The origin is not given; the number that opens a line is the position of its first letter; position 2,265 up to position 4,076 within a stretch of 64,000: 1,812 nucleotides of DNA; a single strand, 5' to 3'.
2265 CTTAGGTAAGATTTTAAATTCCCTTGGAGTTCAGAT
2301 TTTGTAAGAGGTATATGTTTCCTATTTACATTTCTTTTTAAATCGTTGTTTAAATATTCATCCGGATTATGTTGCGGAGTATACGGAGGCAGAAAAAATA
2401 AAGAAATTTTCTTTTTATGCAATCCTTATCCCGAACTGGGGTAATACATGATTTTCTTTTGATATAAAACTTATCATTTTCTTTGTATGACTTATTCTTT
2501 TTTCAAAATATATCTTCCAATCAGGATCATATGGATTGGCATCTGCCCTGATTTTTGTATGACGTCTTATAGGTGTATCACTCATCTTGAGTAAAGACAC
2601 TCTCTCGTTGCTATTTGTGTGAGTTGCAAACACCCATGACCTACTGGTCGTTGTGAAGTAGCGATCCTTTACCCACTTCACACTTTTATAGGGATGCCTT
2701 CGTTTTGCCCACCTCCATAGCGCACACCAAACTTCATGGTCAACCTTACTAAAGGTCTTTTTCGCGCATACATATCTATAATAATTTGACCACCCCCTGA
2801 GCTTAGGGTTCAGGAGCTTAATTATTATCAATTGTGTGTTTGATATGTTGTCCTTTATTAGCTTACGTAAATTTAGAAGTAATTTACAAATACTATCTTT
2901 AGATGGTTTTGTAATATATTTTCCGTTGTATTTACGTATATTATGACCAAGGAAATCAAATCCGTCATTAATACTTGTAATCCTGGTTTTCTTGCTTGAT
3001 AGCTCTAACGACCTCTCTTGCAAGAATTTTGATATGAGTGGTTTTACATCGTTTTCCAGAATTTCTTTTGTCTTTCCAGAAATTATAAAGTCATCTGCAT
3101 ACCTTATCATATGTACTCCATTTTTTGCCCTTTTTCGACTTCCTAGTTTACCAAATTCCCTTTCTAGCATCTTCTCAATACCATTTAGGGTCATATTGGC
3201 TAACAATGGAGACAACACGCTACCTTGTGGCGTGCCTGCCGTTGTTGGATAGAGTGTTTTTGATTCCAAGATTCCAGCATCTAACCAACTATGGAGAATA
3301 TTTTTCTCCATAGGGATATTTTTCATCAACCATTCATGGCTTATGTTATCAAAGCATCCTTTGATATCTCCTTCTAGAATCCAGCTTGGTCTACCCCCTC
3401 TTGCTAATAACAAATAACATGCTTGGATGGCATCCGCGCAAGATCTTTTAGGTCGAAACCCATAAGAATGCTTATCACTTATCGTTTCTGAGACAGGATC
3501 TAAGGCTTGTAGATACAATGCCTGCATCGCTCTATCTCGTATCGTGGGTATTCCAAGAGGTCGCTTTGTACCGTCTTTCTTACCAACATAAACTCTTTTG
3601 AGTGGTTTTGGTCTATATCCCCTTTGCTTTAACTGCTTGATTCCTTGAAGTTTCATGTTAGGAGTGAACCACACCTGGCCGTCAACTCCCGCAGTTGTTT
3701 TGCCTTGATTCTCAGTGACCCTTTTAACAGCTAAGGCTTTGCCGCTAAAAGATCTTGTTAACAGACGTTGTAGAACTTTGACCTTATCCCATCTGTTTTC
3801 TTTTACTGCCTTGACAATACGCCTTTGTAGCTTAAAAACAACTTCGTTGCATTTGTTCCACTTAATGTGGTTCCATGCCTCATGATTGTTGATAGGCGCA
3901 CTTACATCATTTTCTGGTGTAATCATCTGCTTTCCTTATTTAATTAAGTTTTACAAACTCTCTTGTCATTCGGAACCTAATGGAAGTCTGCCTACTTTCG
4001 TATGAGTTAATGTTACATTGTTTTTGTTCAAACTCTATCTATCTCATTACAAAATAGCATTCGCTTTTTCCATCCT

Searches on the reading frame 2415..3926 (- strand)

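Call 64: search_protein_families(library=pfam, proteins=[window:2415-3926:-], max_evalue=0.0001)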
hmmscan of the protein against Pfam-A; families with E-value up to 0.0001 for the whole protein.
window:2415-3926:- (503 aa): 3 families
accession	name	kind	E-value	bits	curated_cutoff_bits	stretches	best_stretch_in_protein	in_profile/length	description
PF00078.32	RVT_1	-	3.2e-41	141.8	29.6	1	115-330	2-205/205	Reverse transcriptase (RNA-dependent DNA polymerase)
PF13655.11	RVT_N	-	4.7e-32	110.6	28.1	1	18-99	1-83/83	N-terminal domain of reverse transcriptase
PF08388.16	GIIM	-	1.7e-21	76.4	23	1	350-424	5-80/80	Group II intron, maturase-specific domain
